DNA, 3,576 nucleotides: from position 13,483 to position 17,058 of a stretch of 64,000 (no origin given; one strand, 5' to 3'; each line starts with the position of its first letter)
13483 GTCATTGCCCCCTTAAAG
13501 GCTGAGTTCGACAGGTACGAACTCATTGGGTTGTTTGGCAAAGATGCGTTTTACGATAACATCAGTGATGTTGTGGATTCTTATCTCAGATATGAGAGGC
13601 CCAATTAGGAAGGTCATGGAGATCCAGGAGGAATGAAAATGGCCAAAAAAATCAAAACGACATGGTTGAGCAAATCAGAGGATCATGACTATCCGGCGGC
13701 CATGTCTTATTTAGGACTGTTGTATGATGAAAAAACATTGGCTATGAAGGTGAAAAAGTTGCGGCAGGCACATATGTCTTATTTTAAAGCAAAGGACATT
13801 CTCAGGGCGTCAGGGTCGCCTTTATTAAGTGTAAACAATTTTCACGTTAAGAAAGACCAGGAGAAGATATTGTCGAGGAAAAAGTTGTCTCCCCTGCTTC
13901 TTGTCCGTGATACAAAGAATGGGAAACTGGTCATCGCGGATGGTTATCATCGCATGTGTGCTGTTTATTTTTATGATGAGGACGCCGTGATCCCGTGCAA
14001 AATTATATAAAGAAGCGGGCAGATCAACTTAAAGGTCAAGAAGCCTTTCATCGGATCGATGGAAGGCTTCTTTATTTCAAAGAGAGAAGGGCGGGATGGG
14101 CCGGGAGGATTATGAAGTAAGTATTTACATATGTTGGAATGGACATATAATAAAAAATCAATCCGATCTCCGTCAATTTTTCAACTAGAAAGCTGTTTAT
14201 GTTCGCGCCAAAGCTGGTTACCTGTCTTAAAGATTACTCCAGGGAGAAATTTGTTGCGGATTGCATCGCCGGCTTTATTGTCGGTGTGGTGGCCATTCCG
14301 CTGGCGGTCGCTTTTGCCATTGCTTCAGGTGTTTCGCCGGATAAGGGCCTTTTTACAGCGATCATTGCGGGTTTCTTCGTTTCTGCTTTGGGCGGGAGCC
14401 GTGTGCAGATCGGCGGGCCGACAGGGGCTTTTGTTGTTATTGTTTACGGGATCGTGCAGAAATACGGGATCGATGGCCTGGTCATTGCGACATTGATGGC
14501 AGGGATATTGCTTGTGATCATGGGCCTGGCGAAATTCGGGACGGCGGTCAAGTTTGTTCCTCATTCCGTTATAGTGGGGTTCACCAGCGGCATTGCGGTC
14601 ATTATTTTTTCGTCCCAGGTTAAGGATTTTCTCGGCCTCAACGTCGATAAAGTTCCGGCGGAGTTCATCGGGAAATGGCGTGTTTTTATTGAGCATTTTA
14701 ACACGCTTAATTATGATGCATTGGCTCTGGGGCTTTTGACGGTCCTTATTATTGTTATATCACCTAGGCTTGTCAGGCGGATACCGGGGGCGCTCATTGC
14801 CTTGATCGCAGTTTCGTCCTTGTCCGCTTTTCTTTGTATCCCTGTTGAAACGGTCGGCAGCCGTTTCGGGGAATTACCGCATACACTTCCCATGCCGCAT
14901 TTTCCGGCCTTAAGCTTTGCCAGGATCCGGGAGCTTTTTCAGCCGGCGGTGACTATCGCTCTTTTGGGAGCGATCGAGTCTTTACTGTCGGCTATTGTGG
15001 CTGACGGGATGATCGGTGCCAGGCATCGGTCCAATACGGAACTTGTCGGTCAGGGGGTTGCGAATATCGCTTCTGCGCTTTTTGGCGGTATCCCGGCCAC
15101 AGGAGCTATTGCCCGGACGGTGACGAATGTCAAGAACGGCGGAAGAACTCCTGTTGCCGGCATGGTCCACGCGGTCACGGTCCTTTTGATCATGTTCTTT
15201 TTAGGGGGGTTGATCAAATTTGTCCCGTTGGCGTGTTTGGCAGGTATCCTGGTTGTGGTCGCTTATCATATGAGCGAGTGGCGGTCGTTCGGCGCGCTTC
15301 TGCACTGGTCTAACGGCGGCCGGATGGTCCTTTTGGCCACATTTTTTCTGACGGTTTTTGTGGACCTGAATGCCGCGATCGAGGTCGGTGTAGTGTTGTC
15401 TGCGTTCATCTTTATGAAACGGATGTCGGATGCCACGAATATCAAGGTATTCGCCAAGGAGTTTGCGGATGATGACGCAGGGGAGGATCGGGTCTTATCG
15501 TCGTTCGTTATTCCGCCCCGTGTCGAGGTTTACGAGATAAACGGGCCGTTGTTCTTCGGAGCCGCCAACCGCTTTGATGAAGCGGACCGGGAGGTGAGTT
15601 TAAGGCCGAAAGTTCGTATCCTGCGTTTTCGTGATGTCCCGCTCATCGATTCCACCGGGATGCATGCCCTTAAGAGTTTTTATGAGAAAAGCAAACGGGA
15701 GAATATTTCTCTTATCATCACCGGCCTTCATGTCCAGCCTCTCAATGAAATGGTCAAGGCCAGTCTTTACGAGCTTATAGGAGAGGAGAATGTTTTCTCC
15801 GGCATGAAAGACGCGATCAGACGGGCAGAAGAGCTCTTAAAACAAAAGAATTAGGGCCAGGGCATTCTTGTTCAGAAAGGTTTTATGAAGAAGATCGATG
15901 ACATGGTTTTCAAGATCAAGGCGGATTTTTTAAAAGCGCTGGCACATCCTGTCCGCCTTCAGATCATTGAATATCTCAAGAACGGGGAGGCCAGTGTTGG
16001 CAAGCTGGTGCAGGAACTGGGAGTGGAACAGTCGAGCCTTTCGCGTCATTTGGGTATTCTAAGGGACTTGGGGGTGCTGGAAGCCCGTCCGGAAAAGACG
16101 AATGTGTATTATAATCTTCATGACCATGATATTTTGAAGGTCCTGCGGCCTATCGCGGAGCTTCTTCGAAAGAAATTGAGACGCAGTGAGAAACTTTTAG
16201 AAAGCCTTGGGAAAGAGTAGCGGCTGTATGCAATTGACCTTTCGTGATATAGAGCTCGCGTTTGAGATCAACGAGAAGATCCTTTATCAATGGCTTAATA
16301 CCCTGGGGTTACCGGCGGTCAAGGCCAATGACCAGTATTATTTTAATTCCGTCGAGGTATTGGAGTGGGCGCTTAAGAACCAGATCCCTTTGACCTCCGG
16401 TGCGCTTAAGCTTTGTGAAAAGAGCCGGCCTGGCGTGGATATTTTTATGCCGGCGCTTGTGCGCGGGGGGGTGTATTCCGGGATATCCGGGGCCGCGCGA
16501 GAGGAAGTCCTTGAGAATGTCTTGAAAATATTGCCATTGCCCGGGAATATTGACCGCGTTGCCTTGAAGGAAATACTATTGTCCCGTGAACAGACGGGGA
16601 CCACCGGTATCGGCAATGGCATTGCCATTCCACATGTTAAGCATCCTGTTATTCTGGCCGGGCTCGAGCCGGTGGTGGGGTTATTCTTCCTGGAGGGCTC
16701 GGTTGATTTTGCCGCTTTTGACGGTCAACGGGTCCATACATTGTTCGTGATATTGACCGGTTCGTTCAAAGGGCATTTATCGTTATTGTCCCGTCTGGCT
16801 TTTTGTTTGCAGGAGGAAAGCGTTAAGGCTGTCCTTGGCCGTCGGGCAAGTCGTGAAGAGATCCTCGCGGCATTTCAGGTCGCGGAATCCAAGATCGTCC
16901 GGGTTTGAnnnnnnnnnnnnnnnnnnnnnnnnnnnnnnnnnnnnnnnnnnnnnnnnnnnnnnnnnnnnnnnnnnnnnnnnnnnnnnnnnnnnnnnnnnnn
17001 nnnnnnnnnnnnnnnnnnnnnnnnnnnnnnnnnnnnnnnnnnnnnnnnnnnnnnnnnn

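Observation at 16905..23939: Hydrogenase-like membrane complex whose large subunit has lost the [NiFe] ligands (Ehr-type), with no ferredoxin subunit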

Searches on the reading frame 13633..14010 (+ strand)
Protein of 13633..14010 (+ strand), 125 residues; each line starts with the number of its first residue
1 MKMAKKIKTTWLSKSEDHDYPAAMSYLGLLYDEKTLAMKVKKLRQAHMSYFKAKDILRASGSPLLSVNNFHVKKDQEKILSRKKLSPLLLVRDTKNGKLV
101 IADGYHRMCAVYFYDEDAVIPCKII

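Call 4: search_protein_families(library=pfam, proteins=[window:13633-14010:+], max_evalue=0.01)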
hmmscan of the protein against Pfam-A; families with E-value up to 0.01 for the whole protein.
window:13633-14010:+ (125 aa): 0 families

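Call 40: search_protein_families(library=pfam, proteins=[window:13633-14010:+], max_evalue=1)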
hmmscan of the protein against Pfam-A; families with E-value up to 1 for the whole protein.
window:13633-14010:+ (125 aa): 1 family
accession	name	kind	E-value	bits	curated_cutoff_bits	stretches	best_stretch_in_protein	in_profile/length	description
PF07385.18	Lyx_isomer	-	0.042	13.5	20.8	1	28-77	84-132/222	D-lyxose isomerase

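Call 46: search_protein_families(library=ncbifam, proteins=[window:13633-14010:+], max_evalue=0.00001)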
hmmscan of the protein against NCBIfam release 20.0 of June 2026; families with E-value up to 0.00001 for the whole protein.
window:13633-14010:+ (125 aa): 0 families
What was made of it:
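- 13633..14010 (+): 125-aa protein of unknown function between the two SulP genes. No Pfam or NCBIfam hit (calls 4, 40, 46).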

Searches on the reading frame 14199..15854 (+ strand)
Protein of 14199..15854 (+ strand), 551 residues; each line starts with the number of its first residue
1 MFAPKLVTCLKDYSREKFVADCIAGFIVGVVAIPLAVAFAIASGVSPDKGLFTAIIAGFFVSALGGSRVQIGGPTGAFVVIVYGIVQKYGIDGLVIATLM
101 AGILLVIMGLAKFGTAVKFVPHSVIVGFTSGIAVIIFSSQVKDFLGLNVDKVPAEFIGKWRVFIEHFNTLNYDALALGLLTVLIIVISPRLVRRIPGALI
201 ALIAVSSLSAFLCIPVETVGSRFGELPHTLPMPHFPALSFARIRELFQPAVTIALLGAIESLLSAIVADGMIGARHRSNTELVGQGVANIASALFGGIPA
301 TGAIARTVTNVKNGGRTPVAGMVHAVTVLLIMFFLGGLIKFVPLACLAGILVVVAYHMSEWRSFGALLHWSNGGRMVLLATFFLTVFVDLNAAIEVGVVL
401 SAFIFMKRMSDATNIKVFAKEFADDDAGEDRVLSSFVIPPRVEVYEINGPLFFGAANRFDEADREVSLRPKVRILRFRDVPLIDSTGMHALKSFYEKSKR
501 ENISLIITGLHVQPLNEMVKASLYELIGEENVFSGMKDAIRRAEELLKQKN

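Call 4: search_protein_families(library=pfam, proteins=[window:14199-15854:+], max_evalue=0.01)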
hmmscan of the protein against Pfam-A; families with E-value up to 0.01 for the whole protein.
window:14199-15854:+ (551 aa): 3 families
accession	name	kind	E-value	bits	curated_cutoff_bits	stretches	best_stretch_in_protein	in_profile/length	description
PF00916.26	Sulfate_transp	-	1.5e-82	277.8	23.2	1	18-381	1-380/380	Sulfate permease family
PF01740.26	STAS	-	1.9e-13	50.5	22.6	1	439-538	7-105/106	STAS domain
PF16983.11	MFS_MOT1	-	0.0014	19.4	30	1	279-357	30-110/111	Molybdate transporter of MFS superfamily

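Call 45: search_solved_structures(query=window:14199-15851:+, max_evalue=0.00001)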
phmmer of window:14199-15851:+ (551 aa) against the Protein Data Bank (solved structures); distinct sequences matched with E-value up to 0.00001: 25.
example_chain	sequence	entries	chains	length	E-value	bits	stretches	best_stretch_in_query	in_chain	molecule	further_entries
5iof_A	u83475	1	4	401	7.4e-57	196.7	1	10-414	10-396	Sulphate transporter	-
5da0_A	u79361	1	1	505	8.1e-57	196.6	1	10-415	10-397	Sulphate transporter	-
6ki1_A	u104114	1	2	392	1.3e-51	179.4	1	20-394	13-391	Low affinity sulfate transporter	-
7v73_A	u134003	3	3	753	8.4e-41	143.7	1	97-478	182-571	Prestin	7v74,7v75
7lhv_A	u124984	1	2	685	3.2e-37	131.9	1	15-543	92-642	Sulfate transporter 4.1, chloroplastic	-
9iar_B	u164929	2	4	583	2.6e-32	115.7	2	7-191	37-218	Sodium-independent sulfate anion transporter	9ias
9ikv_A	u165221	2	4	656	4e-26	95.3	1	97-459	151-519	Anion exchange transporter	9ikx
7lgu_A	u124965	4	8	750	1.9e-23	86.4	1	96-472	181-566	Prestin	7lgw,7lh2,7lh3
8opq_A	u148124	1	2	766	2.4e-22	82.8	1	13-430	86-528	Solute carrier family 26 member 6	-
9u9f_A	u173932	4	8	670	3.4e-22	82.3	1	11-543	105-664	SULTR-like phosphorus distribution transporter | Os06g0143700 protein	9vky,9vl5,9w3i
7sun_A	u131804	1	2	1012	9.6e-22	80.8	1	96-470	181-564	Prestin, Enhanced Yellow Fluorescent Protein chimera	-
7s8x_A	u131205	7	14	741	4.9e-21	78.5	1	96-466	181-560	Prestin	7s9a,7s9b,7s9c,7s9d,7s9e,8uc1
8tnw_A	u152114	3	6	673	1e-20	77.4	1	97-460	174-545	Sulfate transporter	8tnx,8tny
7xlm_A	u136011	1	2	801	2e-20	76.5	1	97-460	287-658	Sulfate transporter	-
3oir_A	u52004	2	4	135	7.1e-20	74.7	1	432-546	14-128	SULFATE TRANSPORTER SULFATE TRANSPORTER FAMILY PROTEIN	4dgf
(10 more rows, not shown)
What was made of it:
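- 14199..15854 (+): SulP2: DauA/SLC26Dg-like SulP anion transporter with STAS. This is the SulP type that recurs next to Ehr operons. Solved relatives: 5iof/5da0 SLC26Dg 7e-57 and BicA 6ki1 1e-51 (call 45).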

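Call 46: search_protein_families(library=ncbifam, proteins=[window:14199-15854:+], max_evalue=0.00001)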
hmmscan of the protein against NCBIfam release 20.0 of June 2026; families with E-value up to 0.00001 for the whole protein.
window:14199-15854:+ (551 aa): 3 families
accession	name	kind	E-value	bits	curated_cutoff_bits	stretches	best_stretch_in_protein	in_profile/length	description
NF008660.1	PRK11660.1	equivalog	1e-150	502.8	614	1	11-546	22-568/572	C4-dicarboxylic acid transporter DauA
TIGR00815.1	sulP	subfamily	1.1e-111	374.1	380.45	1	8-539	4-565/565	sulfate permease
NF050096.1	BicarbTportBicA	equivalog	3.1e-84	283.5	880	1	19-544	13-544/547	bicarbonate transporter BicA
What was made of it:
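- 14199..15854 (+): NCBIfam DauA 1e-150 (503 bits, cutoff 614) (call 46).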

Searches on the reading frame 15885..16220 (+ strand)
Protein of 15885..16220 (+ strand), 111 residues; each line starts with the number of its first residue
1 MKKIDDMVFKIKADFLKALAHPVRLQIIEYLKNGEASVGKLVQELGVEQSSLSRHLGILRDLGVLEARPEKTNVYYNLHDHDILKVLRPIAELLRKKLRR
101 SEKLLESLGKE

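Call 4: search_protein_families(library=pfam, proteins=[window:15885-16220:+], max_evalue=0.01)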
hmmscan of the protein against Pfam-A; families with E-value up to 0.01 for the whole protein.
window:15885-16220:+ (111 aa): 10 families
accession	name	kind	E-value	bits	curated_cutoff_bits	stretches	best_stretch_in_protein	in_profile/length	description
PF01022.26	HTH_5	-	1.1e-12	48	22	1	22-66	2-46/47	Bacterial regulatory protein, arsR family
PF12840.13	HTH_20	-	5.6e-11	42.7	27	1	19-66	1-49/51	Helix-turn-helix domain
PF12802.13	MarR_2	-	1.1e-05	25.9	27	1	24-71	7-56/61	MarR family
PF08100.18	Dimerisation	-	0.00015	21.9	25.6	1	17-77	20-82/93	O-methyltransferase dimerisation domain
PF08279.18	HTH_11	-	0.00022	21.5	25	1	24-71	2-52/55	HTH domain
PF25213.1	HVO_A0261_N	-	0.0016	18.7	35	1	21-69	10-58/86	HVO_A0261 N-terminal domain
PF01978.25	TrmB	-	0.0016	18.7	25.6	1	31-76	18-63/68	Sugar-specific transcriptional regulator TrmB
PF09339.16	HTH_IclR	-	0.0038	17.4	22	1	25-68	6-51/52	IclR helix-turn-helix domain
PF13518.12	HTH_28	-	0.0046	17.4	25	1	24-63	2-40/52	Helix-turn-helix domain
PF13601.12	HTH_34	-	0.0072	16.9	27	0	23-68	1-47/80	Winged helix DNA-binding domain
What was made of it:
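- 15885..16220 (+): ArsR/SmtB-family regulator. Pfam HTH_5 1e-12 (call 4).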

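Call 46: search_protein_families(library=ncbifam, proteins=[window:15885-16220:+], max_evalue=0.00001)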
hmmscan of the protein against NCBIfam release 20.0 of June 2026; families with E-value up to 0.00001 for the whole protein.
window:15885-16220:+ (111 aa): 10 families
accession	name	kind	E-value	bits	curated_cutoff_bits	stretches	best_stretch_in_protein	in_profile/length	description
NF033788.1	HTH_metalloreg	subfamily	1.4e-23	82.5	55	1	13-86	2-76/77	metalloregulator ArsR/SmtB family transcription factor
NF040642.1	sulf_sens_BigR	equivalog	1.7e-17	63.2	155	1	13-87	11-85/95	sulfite-sensing transcriptional repressor BigR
NF033789.1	repress_SdpR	subfamily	5.1e-14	51.9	100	1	16-80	2-66/79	autorepressor SdpR family transcription factor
NF045707.1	Dbac_1936_reg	equivalog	5e-12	45.7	115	1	12-100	7-95/99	ArsR/SmtB-type metalloregulator TsoR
NF047906.1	CdPbTransRegCmtR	equivalog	4.5e-11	42.6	150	1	16-91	15-90/104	Cd(II)/Pb(II)-sensing metalloregulatory transcriptional regulator CmtR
NF041413.1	ArsR_Rv2640c_fam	equivalog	3.8e-10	40.2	155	1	15-88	35-110/118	Rv2640c family ArsR-like transcriptional regulator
NF052532.1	TransRegPagRBaca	equivalog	4.2e-09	36.4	170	1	3-90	8-98/99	transcriptional repressor PagR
NF053755.1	MsvR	equivalog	9.5e-08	32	220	1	15-72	6-63/236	transcriptional factor MsvR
NF007528.0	PRK10141.1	subfamily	1e-07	31.8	97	1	14-81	8-76/117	metalloregulator ArsR/SmtB family transcription factor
TIGR01884.1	cas_HTH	subfamily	4.5e-06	26.2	60.2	1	24-72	144-193/202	CRISPR-associated CARF protein Csa3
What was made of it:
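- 15885..16220 (+): NCBIfam HTH_metalloreg 1e-23; BigR-like only weakly (call 46).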

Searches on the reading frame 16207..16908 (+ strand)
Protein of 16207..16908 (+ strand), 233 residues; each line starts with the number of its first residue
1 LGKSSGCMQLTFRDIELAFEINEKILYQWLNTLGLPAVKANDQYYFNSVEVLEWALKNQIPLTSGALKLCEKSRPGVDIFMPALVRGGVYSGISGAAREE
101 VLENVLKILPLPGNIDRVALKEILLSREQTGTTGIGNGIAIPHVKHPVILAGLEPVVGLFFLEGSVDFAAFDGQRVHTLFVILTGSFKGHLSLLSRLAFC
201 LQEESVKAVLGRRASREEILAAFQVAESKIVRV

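Call 4: search_protein_families(library=pfam, proteins=[window:16207-16908:+], max_evalue=0.01)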
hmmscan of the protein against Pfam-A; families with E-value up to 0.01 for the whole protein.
window:16207-16908:+ (233 aa): 1 family
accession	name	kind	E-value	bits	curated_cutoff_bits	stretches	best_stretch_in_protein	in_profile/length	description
PF00359.27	PTS_EIIA_2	-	1.4e-17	64.5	27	1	97-223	16-141/144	Phosphoenolpyruvate-dependent sugar phosphotransferase system, EIIA 2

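Call 40: search_protein_families(library=pfam, proteins=[window:16228-16905:+], max_evalue=1)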
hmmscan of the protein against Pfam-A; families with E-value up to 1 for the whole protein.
seq(226 aa): 4 families
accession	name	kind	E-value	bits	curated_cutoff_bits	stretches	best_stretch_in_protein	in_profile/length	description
PF00359.27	PTS_EIIA_2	-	1.3e-17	64.6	27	1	90-216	16-141/144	Phosphoenolpyruvate-dependent sugar phosphotransferase system, EIIA 2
PF12728.13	HTH_17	-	0.038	14.7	27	1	14-51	13-50/51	Helix-turn-helix domain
PF02749.22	QRPTase_N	-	0.052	14.2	27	1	136-176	19-58/82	Quinolinate phosphoribosyl transferase, N-terminal domain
PF21424.3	DTP-pb9_A-dom_C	-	0.21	11.8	27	1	73-93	11-31/32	Distal tail protein pb9, A domain C-terminal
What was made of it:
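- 16228..16908 (+): HTH_17 (excisionase/MerR-like) + PTS EIIA-2 (PtsN-like) protein; putative dedicated regulator at the head of the ehr operon. PTS_EIIA_2 1e-17; HTH_17 weak here (0.038) but 3e-16 to 6e-17 in orthologues (call 40).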

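Call 46: search_protein_families(library=ncbifam, proteins=[window:16228-16908:+], max_evalue=0.00001)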
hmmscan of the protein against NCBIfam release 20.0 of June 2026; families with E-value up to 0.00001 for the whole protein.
window:16228-16908:+ (226 aa): 6 families
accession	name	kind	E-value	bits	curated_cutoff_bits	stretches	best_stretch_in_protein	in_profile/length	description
TIGR01419.1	nitro_reg_IIA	equivalog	3.9e-17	62.4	138.7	1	84-214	13-141/145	PTS IIA-like nitrogen regulatory protein PtsN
TIGR00848.1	fruA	subfamily_domain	2.1e-16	60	103.5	1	90-201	15-127/129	fructose PTS transporter subunit IIA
NF008145.0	PRK10896.1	equivalog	6.3e-13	48.7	221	1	108-211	45-148/161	PTS IIA-like nitrogen regulatory protein PtsN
NF007389.0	PRK09913.1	equivalog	1.1e-08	35.2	151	1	74-192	1-119/148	PTS fructose transporter subunit IIA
NF008319.0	PRK11109.1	equivalog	2.2e-07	30.5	302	1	89-216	16-139/376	fused PTS fructose transporter subunit IIA/HPr protein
NF007293.0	PRK09765.1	equivalog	6.3e-06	25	763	1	90-217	21-150/639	PTS 2-O-a-mannosyl-D-glycerate transporter subunit IIABC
